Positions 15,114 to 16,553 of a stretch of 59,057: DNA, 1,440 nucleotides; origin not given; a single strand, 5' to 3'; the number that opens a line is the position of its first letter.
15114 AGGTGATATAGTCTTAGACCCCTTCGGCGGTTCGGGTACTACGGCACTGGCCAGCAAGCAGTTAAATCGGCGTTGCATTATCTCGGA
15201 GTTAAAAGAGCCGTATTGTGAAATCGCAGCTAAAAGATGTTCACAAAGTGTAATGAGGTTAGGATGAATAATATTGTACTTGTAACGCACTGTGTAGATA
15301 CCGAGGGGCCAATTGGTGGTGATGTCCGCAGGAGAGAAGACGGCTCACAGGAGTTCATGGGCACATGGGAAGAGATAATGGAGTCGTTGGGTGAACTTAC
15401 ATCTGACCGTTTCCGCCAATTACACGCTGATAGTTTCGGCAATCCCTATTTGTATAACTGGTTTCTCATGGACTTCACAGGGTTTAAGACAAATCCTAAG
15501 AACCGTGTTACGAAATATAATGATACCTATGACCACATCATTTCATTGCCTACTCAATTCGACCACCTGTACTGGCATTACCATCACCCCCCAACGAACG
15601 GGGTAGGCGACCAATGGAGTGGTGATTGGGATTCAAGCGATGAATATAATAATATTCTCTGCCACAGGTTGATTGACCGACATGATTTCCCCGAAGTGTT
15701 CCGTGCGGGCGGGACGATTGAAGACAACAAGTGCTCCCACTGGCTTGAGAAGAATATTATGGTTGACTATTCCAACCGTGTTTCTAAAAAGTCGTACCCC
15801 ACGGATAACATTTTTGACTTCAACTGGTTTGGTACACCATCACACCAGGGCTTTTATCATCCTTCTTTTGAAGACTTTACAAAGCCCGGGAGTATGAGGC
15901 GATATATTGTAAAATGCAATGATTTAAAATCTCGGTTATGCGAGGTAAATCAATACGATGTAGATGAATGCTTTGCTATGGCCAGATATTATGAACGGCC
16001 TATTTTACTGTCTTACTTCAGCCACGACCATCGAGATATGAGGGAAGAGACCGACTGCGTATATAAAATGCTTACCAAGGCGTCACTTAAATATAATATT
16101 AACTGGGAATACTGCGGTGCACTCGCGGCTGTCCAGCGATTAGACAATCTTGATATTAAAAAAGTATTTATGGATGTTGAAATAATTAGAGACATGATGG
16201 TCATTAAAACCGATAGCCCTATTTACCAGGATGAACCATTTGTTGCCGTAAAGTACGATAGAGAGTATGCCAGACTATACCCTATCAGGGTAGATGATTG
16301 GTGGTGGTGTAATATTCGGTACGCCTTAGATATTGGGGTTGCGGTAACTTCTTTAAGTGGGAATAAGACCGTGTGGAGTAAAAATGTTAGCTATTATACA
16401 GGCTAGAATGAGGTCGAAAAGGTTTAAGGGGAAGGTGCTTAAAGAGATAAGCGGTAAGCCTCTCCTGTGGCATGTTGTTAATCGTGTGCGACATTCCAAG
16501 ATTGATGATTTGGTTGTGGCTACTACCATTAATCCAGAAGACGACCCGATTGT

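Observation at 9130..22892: A 13.8 kb nonulosonic-acid (sialic-like) and deoxy-sugar biosynthesis island wired into the late operon of a siphovirus-type phage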

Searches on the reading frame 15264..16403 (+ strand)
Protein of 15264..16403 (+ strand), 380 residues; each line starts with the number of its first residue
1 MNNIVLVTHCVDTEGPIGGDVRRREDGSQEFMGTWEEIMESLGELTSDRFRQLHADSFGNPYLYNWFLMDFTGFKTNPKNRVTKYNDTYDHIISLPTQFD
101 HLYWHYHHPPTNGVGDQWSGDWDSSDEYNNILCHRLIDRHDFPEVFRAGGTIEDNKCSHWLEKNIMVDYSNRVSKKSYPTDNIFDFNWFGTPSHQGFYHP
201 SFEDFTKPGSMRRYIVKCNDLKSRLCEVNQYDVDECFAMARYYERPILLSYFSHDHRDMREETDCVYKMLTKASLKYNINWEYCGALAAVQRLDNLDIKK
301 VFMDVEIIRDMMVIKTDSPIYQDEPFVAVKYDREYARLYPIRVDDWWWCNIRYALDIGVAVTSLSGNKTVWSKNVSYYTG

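Call 6: search_protein_families(library=pfam, proteins=[window:15264-16403:+], max_evalue=0.01)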
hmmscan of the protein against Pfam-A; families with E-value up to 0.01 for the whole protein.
window:15264-16403:+ (380 aa): 0 families

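Call 7: search_protein_families(library=ncbifam, proteins=[window:15264-16403:+], max_evalue=0.001)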
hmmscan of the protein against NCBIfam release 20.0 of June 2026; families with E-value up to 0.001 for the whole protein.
window:15264-16403:+ (380 aa): 0 families

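Call 38: find_homologous_proteins(query=window:15264-16403:+, max_evalue=0.001)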
Query window:15264-16403:+ (380 aa): 139 proteins with E <= 0.001 among 1517 candidates; the best 120 are listed.
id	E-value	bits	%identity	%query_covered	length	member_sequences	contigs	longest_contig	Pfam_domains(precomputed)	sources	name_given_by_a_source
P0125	2.9e-272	920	100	100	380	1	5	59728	-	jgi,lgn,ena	-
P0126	1.8e-169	582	65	98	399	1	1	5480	-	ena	-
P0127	1.9e-137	476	57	97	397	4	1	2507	-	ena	-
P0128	6.3e-136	471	55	97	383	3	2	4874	-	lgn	-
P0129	7.0e-136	471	55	97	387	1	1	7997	-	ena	-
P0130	2.3e-135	469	56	97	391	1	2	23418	-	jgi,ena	-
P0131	8.5e-135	467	56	98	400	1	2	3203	-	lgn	-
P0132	1.3e-132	460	56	98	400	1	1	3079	-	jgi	jgi:hypothetical protein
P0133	5.1e-131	455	54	97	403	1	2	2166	-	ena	-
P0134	8.2e-131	454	55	98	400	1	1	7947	-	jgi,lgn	-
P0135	9.5e-131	454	55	96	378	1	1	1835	-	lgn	-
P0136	2.6e-130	453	54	96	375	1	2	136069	-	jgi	jgi:hypothetical protein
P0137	3.5e-130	452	53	97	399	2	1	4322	-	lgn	-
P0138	3.3e-129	449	54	98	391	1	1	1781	-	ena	-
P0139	4.9e-129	448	53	97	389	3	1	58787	-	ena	-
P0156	2.6e-123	430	53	96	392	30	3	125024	-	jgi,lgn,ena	-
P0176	1.3e-117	411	52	96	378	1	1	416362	-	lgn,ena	-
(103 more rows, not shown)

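Call 39: find_encoding_contigs(protein=P0176, flank=10000, max_places=2)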
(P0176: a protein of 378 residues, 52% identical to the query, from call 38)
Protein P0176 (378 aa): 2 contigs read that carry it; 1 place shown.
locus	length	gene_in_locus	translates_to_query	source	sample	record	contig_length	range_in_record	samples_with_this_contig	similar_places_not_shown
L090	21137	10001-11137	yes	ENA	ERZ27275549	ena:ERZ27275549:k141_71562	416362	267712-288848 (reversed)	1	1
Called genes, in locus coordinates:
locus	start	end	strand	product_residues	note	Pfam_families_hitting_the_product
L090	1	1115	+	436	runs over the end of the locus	PF00016:RuBisCO_large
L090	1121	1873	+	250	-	PF00483:NTP_transferase, PF01128:IspD (weak), PF12804:NTP_transf_3 (weak)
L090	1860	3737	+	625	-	PF00664:ABC_membrane, PF00005:ABC_tran, PF02463:SMC_N (faint)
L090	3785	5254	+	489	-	PF00702:Hydrolase, PF12710:HAD (weak), PF13419:HAD_2, PF00483:NTP_transferase, PF12804:NTP_transf_3 (weak)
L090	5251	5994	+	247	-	PF00483:NTP_transferase, PF12804:NTP_transf_3 (weak)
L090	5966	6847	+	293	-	-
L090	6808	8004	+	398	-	-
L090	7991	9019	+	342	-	-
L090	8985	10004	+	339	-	-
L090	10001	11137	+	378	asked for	-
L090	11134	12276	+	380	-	PF02348:CTP_transf_3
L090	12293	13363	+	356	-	PF03102:NeuB, PF08666:SAF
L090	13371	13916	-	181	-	PF08282:Hydrolase_3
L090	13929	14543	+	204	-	-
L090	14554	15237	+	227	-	PF13578:Methyltransf_24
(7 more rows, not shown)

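Call 40: find_encoding_contigs(protein=P0136, flank=10000, max_places=2)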
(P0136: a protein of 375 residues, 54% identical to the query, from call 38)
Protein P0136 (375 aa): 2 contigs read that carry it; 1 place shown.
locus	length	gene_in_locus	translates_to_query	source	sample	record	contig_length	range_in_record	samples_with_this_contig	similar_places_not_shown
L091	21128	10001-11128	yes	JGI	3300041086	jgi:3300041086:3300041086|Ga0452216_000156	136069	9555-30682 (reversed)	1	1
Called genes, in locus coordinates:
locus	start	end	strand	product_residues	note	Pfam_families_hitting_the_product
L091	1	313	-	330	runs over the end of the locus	PF04101:Glyco_tran_28_C (weak)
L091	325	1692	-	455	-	PF00202:Aminotran_3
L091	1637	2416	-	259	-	PF02348:CTP_transf_3, PF12804:NTP_transf_3 (weak)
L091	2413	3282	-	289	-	PF00248:Aldo_ket_red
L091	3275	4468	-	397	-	PF00155:Aminotran_1_2, PF01041:DegT_DnrJ_EryC1, PF01053:Cys_Met_Meta_PP, PF01212:Beta_elim_lyase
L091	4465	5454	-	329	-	PF00106:adh_short (weak), PF01073:3Beta_HSD, PF01370:Epimerase, PF02719:Polysacc_synt_2, PF04321:RmlD_sub_bind, PF05368:NmrA, PF08659:KR (weak), PF16363:GDP_Man_Dehyd, +2 more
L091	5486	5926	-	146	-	PF13412:HTH_24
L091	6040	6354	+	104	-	-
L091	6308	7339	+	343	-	-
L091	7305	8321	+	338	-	-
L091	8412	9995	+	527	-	PF02310:B12-binding, PF04055:Radical_SAM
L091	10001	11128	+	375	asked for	-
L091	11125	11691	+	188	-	PF02348:CTP_transf_3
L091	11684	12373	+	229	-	PF00535:Glycos_transf_2, PF10111:Glyco_tranf_2_2, PF13641:Glyco_tranf_2_3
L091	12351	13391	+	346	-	PF03102:NeuB, PF08666:SAF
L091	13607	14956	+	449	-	PF02366:PMT, PF13231:PMT_2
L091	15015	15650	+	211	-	PF13371:TPR_9 (faint), PF13429:TPR_15 (faint), PF23914:TPR_CcmH_CycH (faint), PF24575:TPR_Slam (faint), PF13174:TPR_6 (faint), PF00515:TPR_1 (weak), PF07719:TPR_2 (weak), PF13181:TPR_8 (weak), +8 more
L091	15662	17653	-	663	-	PF17764:PriA_3primeBD, PF00270:DEAD, PF04851:ResIII, PF00271:Helicase_C (weak), PF18319:Zn_ribbon_PriA (weak), PF18074:PriA_C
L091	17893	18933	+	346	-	PF01370:Epimerase, PF16363:GDP_Man_Dehyd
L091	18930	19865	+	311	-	PF01073:3Beta_HSD (faint), PF01370:Epimerase, PF02719:Polysacc_synt_2 (faint), PF16363:GDP_Man_Dehyd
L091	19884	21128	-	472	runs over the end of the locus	PF02310:B12-binding, PF04055:Radical_SAM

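Call 44: find_related_loci(query=A1, collection=genome_contigs, flank=10000)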
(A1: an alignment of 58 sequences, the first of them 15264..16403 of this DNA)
Query A1 (380 aa) in genome_contigs; peptide patterns used: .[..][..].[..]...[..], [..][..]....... (x = any residue, [..] = any of these).
314 stretches matched a pattern; 272 encode a relative of the query (tblastn E <= 1e-3); the best 80 are kept; 80 distinct loci.
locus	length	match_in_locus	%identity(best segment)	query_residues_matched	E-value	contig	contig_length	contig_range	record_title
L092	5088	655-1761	57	4-370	1e-139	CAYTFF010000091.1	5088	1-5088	MAG TPA_asm: uncultured Dehalococcoidia bacterium isolate SRP092796_co5_562 genome assembly, contig: NODE_40166_length_5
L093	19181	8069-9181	52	5-372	5e-127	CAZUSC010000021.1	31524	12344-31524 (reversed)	MAG TPA_asm: uncultured Candidatus Saccharibacteria bacterium isolate binchicken_co203_424 genome assembly, contig: k141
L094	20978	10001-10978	56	5-330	2e-123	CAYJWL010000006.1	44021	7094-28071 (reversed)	MAG TPA_asm: uncultured Candidatus Saccharibacteria bacterium isolate ERP125453_co1_506 genome assembly, contig: NODE_62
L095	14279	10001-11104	49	4-367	3e-115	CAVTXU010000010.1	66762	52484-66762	MAG: uncultured Actinomycetes bacterium isolate MFD06714.bin.3.60 genome assembly, contig: contig_36660, whole genome sh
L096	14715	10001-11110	48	1-366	3e-115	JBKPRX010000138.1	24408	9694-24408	MAG: Actinomycetota bacterium isolate GS_EKS_MAG_00037 GS_EKS_000002267792, whole genome shotgun sequence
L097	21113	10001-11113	46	5-372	3e-112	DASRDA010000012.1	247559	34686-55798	MAG TPA_asm: Gaiellaceae bacterium isolate SMAG_U9967 k141_83066, whole genome shotgun sequence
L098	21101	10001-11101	47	5-367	3e-109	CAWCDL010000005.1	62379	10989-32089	MAG: uncultured Thermoleophilia bacterium isolate MFD05502.bin.1.186 genome assembly, contig: contig_47813, whole genome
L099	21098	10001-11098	46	5-366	8e-106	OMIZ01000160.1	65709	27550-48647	Actinobacteria bacterium isolate AM_0849 genome assembly, contig: k99_744210, whole genome shotgun sequence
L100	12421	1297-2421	44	5-375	7e-105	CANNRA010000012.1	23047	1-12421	MAG: Actinobacteria bacterium isolate RH-15aug16-412 genome assembly, contig: RH-15aug16-C4287, whole genome shotgun seq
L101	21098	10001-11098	46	5-366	1e-104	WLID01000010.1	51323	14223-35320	MAG: Actinomycetota bacterium isolate UFOp-RE-9nov16-151 RE-9nov16-151-c10, whole genome shotgun sequence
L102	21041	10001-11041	34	5-343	4e-63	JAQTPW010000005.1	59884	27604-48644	MAG: Candidatus Paceibacterota bacterium isolate STB_125 NODE_1039_length_59884_cov_5.214351_Sandtown_B, whole genome sh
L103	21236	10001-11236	32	1-367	6e-54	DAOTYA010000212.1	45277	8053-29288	MAG TPA_asm: Anaerolineae bacterium isolate H23_299 k115_806043, whole genome shotgun sequence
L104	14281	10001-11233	29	5-367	2e-51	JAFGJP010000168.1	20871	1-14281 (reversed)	MAG: Candidatus Auribacterota bacterium isolate Zod_Metabat.284 k87_3782870, whole genome shotgun sequence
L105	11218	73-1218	32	1-330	5e-49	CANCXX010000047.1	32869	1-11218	MAG TPA_asm: uncultured bacterium isolate ERR6760096_bin.74_metawrap_v1.3_MAG genome assembly, contig: ERZ12802846.1578,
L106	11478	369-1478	28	4-330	6e-48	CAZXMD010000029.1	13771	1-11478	MAG TPA_asm: uncultured Candidatus Finniella sp. isolate SRP319275_co1_191 genome assembly, contig: NODE_5140_length_137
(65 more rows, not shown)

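Call 49: predict_structure(alignment_id=A1)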
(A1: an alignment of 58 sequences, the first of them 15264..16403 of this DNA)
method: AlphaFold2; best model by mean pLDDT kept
length: 380 residues; sequences in the alignment: 58
mean_pLDDT: 93.8   pTM: 0.92
mean pLDDT of the five models: 93.8, 93.6, 92.9, 92.6, 90.3
residues with pLDDT >= 90: 320; 70-90: 49; 50-70: 9; < 50: 2
segments of 3 or more residues with pLDDT < 50: none
pLDDT, mean of each block of 10 residues (from residue 1): 93 86 81 94 97 98 97 91 96 97 95 89 94 98 91 90 97 89 84 94 96 96 83 97 97 94 96 99 99 97 96 97 98 96 96 97 98 78
secondary structure, 60 per line:
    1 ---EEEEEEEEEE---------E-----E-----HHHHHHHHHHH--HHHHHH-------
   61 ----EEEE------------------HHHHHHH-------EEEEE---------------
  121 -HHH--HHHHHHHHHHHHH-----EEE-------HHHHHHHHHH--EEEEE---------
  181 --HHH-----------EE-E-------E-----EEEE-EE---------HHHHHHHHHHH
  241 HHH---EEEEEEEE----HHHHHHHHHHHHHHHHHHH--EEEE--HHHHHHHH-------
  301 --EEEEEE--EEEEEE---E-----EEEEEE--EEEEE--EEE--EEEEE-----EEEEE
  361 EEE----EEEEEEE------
elements in order: E4-13 H35-45 H48-53 E65-68 H87-93 E101-105 H127-139 E145-147 H155-164 E167-171 E214-217 H230-243 E247-254 H259-277 E280-283 H286-293 E303-308 E311-316 E326-331 E334-338 E341-343 E346-350 E356-363 E368-374

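Call 52: search_protein_families(library=pfam, proteins=[window:15264-16403:+], max_evalue=10)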
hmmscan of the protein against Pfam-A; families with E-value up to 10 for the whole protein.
window:15264-16403:+ (380 aa): 0 families

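Call 53: fold_search(model_id=the predicted structure, library=pdb)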
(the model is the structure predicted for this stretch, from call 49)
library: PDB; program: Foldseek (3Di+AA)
matches with E <= 10: 1247; with E <= 0.001: 4
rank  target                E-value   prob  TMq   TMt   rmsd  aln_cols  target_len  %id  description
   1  3qbu_A                7.2e-05  1.00  0.41  0.51   8.7       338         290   13  Crystal structure of putative peptidoglycan deactelyase (HP0310) from Helicobacter pylori (released 2011-05-25)
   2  2bvt_A                1.5e-04  0.97  0.27  0.24  13.4       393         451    7  The structure of a modular endo-beta-1,4-mannanase from Cellulomonas fimi explains the product specificity of glycosid (released 2005-09-26)
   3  2x2y_B                4.1e-04  0.92  0.28  0.25  14.1       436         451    8  Cellulomonas fimi endo-beta-1,4-mannanase double mutant (released 2010-06-23)
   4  2x2y_A                8.1e-04  0.85  0.24  0.21  13.6       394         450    7  Cellulomonas fimi endo-beta-1,4-mannanase double mutant (released 2010-06-23)
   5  3cl6_A                2.6e-03  0.99  0.39  0.47   8.4       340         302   11  Crystal structure of Puue Allantoinase (released 2008-06-10)
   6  5z34_A                2.9e-03  0.99  0.39  0.41   9.1       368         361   10  The structure of a chitin deacetylase from Bombyx mori provide the first insight into insect chitin deacetylation mech (released 2019-02-20)
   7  8df2_C                4.3e-03  0.21  0.15  0.15  20.8       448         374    9  The structure of the 'ALT' construct of the Amuc_1438 glycopeptidase (released 2022-08-31)
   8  1z7a_A                4.6e-03  1.00  0.45  0.54   6.3       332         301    8  Crystal structure of probable Polysaccharide deacetylase from Pseudomonas aeruginosa PAO1 (released 2005-05-10)
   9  3s6o_A                5.2e-03  0.99  0.41  0.49   7.3       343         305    9  Crystal structure of a Polysaccharide deacetylase family protein from Burkholderia pseudomallei (released 2011-06-15)
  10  1z7a_F                5.8e-03  0.99  0.41  0.49   7.5       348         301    9  Crystal structure of probable Polysaccharide deacetylase from Pseudomonas aeruginosa PAO1 (released 2005-05-10)
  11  6b9p_A                6.5e-03  0.91  0.34  0.17   9.9       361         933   11  Structure of GH 38 Jack Bean alpha-mannosidase in complex with a 36-valent iminosugar cluster inhibitor (released 2018-09-26)
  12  8df2_B                6.5e-03  0.15  0.14  0.14  20.0       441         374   10  The structure of the 'ALT' construct of the Amuc_1438 glycopeptidase (released 2022-08-31)
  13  6b9o_A                6.9e-03  0.91  0.34  0.17  10.1       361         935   11  Structure of GH 38 Jack Bean alpha-mannosidase (released 2018-09-26)
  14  1z7a_C                1.0e-02  0.99  0.42  0.50   7.3       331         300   10  Crystal structure of probable Polysaccharide deacetylase from Pseudomonas aeruginosa PAO1 (released 2005-05-10)
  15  3rxz_B                1.0e-02  0.97  0.38  0.48   8.6       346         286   11  Crystal structure of putative polysaccharide deacetylase from Mycobacterium smegmatis (released 2011-06-22)
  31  3s6o_C                3.5e-02  0.94  0.42  0.50   7.3       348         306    9  Crystal structure of a Polysaccharide deacetylase family protein from Burkholderia pseudomallei (released 2011-06-15)
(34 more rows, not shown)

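Call 95: find_related_loci(query=A1, collection=viral_contigs, flank=10000)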
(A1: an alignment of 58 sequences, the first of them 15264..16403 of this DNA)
Query A1 (380 aa) in viral_contigs; peptide patterns used: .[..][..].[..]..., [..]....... (x = any residue, [..] = any of these).
20 stretches matched a pattern; 16 encode a relative of the query (tblastn E <= 1e-3); 12 distinct loci.
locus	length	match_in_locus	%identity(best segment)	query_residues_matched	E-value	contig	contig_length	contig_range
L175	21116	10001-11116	53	5-370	7e-129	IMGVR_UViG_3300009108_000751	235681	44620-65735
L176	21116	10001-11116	52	5-370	2e-128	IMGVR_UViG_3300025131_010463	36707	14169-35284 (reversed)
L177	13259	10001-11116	52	5-370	2e-127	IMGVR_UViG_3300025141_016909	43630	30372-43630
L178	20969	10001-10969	57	5-327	9e-126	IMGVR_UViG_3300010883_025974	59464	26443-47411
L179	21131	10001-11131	52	5-370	1e-123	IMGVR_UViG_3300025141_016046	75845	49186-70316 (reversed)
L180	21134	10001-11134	51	4-370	7e-123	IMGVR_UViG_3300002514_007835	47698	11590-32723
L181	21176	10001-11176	52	5-380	1e-126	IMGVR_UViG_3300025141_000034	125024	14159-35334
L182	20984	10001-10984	59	5-327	4e-129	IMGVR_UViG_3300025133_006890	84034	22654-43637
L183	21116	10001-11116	53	5-370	2e-129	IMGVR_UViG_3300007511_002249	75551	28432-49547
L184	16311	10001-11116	53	5-370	5e-128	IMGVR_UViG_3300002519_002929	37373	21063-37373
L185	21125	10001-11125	53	5-369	1e-128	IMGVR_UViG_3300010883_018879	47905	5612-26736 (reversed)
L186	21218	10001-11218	28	4-366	1e-31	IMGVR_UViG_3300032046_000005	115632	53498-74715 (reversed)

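Call 98: find_encoding_contigs(protein=P0156, flank=10000, max_places=2)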
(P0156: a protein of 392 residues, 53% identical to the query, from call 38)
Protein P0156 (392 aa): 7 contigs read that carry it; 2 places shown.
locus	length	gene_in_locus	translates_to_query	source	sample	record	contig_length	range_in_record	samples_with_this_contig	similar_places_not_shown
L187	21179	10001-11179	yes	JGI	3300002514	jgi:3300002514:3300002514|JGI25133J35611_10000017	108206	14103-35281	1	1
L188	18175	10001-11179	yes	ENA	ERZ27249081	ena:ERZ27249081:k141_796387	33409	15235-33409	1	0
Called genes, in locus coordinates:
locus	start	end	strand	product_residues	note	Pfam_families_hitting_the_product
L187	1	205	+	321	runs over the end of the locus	-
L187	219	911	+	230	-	-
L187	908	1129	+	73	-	-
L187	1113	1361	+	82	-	-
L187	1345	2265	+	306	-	-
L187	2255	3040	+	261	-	-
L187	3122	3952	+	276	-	-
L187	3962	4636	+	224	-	PF13578:Methyltransf_24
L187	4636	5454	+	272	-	PF00535:Glycos_transf_2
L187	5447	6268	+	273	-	PF13489:Methyltransf_23 (weak), PF08242:Methyltransf_12 (faint)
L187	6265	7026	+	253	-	PF01596:Methyltransf_3 (weak), PF13578:Methyltransf_24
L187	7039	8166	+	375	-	-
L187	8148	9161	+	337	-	-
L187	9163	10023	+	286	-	-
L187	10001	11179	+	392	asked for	-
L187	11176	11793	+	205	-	PF02348:CTP_transf_3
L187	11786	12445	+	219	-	PF00535:Glycos_transf_2, PF10111:Glyco_tranf_2_2 (weak), PF13641:Glyco_tranf_2_3 (weak)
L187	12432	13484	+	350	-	PF03102:NeuB, PF08666:SAF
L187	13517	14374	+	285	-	PF03721:UDPG_MGDP_dh_N, PF00984:UDPG_MGDP_dh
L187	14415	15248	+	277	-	PF12705:PDDEXK_1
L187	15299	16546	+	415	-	PF00534:Glycos_transf_1, PF13692:Glyco_trans_1_4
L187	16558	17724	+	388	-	PF00534:Glycos_transf_1, PF13692:Glyco_trans_1_4 (weak)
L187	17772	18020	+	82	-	-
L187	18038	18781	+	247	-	-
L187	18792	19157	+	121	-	-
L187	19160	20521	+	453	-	-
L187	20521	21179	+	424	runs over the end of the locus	-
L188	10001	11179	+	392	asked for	-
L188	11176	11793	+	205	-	PF02348:CTP_transf_3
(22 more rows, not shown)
